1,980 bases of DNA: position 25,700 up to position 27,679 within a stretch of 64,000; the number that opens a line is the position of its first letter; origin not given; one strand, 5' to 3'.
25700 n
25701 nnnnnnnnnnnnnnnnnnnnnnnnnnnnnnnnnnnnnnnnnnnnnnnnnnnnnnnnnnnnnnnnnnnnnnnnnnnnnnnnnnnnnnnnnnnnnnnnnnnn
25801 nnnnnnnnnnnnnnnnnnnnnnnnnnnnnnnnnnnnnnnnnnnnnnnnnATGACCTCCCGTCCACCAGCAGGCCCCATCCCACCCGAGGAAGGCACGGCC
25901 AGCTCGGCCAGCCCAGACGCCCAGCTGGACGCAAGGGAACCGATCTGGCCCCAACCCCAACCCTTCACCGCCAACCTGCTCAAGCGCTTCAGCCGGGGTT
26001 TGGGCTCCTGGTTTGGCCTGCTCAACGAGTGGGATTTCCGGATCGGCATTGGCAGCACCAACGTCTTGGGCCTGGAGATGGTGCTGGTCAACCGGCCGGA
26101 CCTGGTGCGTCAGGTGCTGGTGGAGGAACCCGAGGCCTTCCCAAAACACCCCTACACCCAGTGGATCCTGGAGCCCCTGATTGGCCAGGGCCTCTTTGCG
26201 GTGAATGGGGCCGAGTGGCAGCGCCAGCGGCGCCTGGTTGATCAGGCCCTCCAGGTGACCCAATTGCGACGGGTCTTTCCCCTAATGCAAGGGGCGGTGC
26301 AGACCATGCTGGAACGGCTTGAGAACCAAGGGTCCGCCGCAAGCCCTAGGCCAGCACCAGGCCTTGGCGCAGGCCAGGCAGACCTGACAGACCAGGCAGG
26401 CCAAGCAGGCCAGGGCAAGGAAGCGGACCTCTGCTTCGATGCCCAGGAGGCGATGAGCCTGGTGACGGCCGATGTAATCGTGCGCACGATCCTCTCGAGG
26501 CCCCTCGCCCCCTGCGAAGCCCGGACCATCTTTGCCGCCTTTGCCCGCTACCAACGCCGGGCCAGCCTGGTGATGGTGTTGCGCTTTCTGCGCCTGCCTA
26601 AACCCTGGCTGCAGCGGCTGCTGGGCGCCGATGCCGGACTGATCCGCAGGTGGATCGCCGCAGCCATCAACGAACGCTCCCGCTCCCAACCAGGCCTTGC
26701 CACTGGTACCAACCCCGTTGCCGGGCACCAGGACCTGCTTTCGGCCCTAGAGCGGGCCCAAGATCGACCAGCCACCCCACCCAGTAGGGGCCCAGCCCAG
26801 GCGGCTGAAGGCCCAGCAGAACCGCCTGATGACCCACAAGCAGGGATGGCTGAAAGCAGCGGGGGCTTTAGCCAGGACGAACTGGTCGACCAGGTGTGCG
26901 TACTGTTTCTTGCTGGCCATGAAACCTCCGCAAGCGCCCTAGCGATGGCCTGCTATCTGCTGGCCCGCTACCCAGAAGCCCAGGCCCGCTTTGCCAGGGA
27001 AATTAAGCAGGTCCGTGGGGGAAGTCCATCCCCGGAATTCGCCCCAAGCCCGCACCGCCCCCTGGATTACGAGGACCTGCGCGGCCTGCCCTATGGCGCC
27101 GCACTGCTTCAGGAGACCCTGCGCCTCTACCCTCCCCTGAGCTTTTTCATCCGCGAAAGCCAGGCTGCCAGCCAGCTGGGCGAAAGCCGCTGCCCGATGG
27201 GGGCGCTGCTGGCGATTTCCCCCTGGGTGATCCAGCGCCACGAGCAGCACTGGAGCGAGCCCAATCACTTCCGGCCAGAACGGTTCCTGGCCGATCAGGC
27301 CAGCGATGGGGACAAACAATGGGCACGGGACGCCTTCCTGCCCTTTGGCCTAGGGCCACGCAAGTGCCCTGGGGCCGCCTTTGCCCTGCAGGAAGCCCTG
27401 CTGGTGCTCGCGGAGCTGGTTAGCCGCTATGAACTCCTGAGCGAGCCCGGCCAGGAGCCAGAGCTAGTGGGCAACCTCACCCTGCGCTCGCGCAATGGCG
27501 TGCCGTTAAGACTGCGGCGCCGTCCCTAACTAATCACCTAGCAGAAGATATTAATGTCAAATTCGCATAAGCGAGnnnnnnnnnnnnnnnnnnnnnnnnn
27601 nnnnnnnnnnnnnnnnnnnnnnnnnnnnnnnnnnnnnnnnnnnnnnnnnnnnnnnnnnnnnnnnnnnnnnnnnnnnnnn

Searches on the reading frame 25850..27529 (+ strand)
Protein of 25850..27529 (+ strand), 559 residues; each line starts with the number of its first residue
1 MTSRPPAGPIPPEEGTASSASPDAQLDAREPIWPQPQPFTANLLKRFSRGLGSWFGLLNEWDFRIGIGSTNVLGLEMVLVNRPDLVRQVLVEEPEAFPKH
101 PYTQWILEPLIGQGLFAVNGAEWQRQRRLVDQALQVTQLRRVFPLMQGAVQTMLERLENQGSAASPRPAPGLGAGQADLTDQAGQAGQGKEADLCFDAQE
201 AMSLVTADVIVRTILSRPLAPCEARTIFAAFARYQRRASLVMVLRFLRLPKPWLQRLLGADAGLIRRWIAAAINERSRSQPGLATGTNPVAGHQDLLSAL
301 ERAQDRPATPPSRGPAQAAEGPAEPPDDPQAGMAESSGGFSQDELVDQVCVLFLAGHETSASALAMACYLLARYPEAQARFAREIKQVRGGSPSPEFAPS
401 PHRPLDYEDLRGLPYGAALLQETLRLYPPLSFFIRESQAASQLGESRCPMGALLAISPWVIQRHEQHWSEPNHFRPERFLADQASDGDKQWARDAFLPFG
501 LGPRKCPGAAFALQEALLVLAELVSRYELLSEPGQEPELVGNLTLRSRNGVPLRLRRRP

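Call 8: search_protein_families(library=pfam, proteins=[window:25850-27529:+], max_evalue=0.001)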
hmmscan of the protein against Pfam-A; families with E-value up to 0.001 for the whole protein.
window:25850-27529:+ (559 aa): 1 family
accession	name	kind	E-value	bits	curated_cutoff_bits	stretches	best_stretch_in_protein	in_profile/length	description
PF00067.27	p450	-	3.4e-60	204.6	22.8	2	337-539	254-444/462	Cytochrome P450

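Call 41: search_solved_structures(query=window:25850-27529:+, max_evalue=0.00001)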
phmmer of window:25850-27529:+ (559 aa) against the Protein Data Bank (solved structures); distinct sequences matched with E-value up to 0.00001: 267 (the best 60 are shown).
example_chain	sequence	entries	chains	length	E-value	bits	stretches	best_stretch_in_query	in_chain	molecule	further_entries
7wzl_A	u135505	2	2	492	2e-37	132.2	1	330-549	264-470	Putative cytochrome P450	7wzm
6j94_A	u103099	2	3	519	4.8e-31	111.2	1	337-558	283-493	Protein LUTEIN DEFICIENT 5, chloroplastic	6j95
6l8i_A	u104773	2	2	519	4.9e-31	111.2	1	337-558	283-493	Protein LUTEIN DEFICIENT 5, chloroplastic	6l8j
2q9f_A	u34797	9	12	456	6.5e-31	110.7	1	324-557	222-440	Cytochrome P450 46A1 | Cholesterol 24-hydroxylase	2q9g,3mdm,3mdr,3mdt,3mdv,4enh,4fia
7lrl_A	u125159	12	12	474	7.3e-31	110.6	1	324-557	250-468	Cholesterol 24-hydroxylase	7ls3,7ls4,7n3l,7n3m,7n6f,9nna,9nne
6c93_A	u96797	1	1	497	4.7e-29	104.6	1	335-556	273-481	Cytochrome P450 4B1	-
5t6q_A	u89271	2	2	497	2.3e-28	102.3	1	335-556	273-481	Cytochrome P450 4B1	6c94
3dbg_A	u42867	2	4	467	2.9e-25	92.1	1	324-548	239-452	Putative cytochrome P450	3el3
9bat_A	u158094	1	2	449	1.4e-23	86.5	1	339-558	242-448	Lanosterol 14-alpha demethylase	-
6l8h_A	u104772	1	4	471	2e-23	86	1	341-557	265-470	Carotene epsilon-monooxygenase, chloroplastic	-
3k9v_A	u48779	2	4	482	6.4e-23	84.3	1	340-541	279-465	1,25-dihydroxyvitamin D(3) 24-hydroxylase, mitochondrial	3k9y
5veu_A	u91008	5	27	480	2.6e-22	82.3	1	333-528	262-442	Cytochrome P450 3A5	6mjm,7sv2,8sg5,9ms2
7lad_A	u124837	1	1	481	2.6e-22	82.3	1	333-528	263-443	Cytochrome P450 3A5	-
5vcd_A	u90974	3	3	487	3.3e-22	82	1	333-540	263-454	Cytochrome P450 3A4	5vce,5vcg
7kvk_A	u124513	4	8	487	3.7e-22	81.9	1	333-529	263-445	Cytochrome P450 3A4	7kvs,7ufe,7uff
8gk3_A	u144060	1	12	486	1.4e-21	79.9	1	334-528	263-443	Cytochrome P450 3A7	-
7mk8_A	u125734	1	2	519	1.8e-21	79.6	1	334-528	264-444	Isoform 2 of Cytochrome P450 3A7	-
1wiy_A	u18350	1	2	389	2.5e-21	79.1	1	418-556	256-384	Cytochrome P450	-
9yk4_A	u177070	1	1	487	2.8e-21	79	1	333-540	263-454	Cytochrome P450 3A4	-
4ny4_A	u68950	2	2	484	5.3e-21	78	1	333-529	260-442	Cytochrome P450 3A4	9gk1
1w0e_A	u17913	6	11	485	5.3e-21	78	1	333-529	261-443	CYTOCHROME P450 3A4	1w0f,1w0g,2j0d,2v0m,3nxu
1tqn_A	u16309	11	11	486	5.3e-21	78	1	333-529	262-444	cytochrome P450 3A4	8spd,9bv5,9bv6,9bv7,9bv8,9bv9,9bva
7lxl_A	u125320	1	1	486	5.3e-21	78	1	333-529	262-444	Cytochrome P450 3A4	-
6ma7_A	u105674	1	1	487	5.4e-21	78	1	333-529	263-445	Cytochrome P450 3A4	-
3tjs_A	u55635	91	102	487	5.4e-21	78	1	333-529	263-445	Cytochrome P450 3A4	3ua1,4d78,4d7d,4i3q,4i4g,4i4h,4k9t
4d6z_A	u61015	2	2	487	1.1e-20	76.9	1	336-529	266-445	CYTOCHROME P450 3A4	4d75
2ve3_A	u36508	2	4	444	2.1e-20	76.1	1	336-555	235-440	PUTATIVE CYTOCHROME P450 120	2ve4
3c6g_A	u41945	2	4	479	3.8e-20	75.2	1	327-538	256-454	Cytochrome P450 2R1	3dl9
3czh_A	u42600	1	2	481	3.8e-20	75.2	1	327-538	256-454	Cytochrome P450 2R1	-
4r20_A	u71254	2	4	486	9.4e-20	73.9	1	331-533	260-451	Cytochrome P450 family 17 polypeptide 2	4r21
2hi4_A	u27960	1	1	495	1.9e-19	72.9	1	336-540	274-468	Cytochrome P450 1A2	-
7tef_A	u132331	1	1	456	2.5e-19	72.5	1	338-533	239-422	Cytochrome P450 51B1 Cyp51B1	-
6n6q_A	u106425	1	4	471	3.1e-19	72.2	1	343-558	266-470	Cytochrome P450 (CYP102L1)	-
1x8v_A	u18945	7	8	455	1.2e-18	70.3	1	338-539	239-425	Cytochrome P450 51 | STEROL 14ALPHA-DEMETHYLASE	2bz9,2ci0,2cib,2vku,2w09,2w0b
1u13_A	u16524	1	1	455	1.2e-18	70.3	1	338-539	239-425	Cytochrome P450 51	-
2w0a_A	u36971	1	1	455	1.2e-18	70.2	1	338-539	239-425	CYTOCHROME P450 51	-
1e9x_A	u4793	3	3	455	1.3e-18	70.1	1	338-539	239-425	CYTOCHROME P450 51-LIKE RV0764C | CYTOCHROME P450 51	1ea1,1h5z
7p6l_B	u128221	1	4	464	6.8e-18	67.8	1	339-544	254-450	Bifunctional cytochrome P450/NADPH--P450 reductase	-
3tk3_A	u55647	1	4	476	3.6e-17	65.4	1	335-532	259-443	Cytochrome P450 2B4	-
1suo_A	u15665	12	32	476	6.8e-17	64.5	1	335-532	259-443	Cytochrome P450 2B4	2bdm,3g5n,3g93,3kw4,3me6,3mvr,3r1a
1po5_A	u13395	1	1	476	6.8e-17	64.5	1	335-532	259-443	Cytochrome P450 2B4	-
5iut_A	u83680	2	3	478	6.9e-17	64.4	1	335-532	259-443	Cytochrome P450 2B4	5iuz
2q6n_A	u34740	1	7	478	6.9e-17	64.4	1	335-532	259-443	Cytochrome P450 2B4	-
5em4_A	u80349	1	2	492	6.9e-17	64.4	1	335-532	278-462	Cytochrome P450 2B4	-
4h1n_A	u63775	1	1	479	9.6e-17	64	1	335-532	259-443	Cytochrome P450 2B4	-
3hf2_A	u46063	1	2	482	1e-16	63.9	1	342-549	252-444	Bifunctional P-450/NADPH-P450 reductase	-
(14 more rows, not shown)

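Call 42: search_protein_families(library=ncbifam, proteins=[window:25850-27529:+], max_evalue=0.01)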
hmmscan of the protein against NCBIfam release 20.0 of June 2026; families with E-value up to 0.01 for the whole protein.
window:25850-27529:+ (559 aa): 7 families
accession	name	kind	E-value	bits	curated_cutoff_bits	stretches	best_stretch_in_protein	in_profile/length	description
NF045812.1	PentlenOxigase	equivalog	4.9e-41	141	800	2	335-556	232-438/444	pentalenene oxygenase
NF051859.1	AlbFlvMonOxTrpSyn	equivalog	1.8e-39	135.6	700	2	339-549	254-449/457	bifunctional albaflavenone monooxygenase/terpene synthase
NF050147.1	aminopyruv_ApyO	equivalog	5e-30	104.5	525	1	335-556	223-422/444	RiPP biosynthesis cytochrome P450 ApyO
TIGR04538.1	P450_cycloAA_1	subfamily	2.4e-09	36.5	500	1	419-525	261-364/395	cytochrome P450, cyclodipeptide synthase-associated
NF053744.1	FAProxCypCBc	equivalog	0.0026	16.4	600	1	418-483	278-343/416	CYP152 family fatty-acid peroxygenase CypC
NF045816.1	PentlenlactSyn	equivalog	0.005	15.6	700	0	324-384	198-259/396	pentalenolactone synthase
NF041177.1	Cyp119_Thmprot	equivalog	0.0091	14.8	680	0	420-528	246-341/368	cytochrome P450 Cyp119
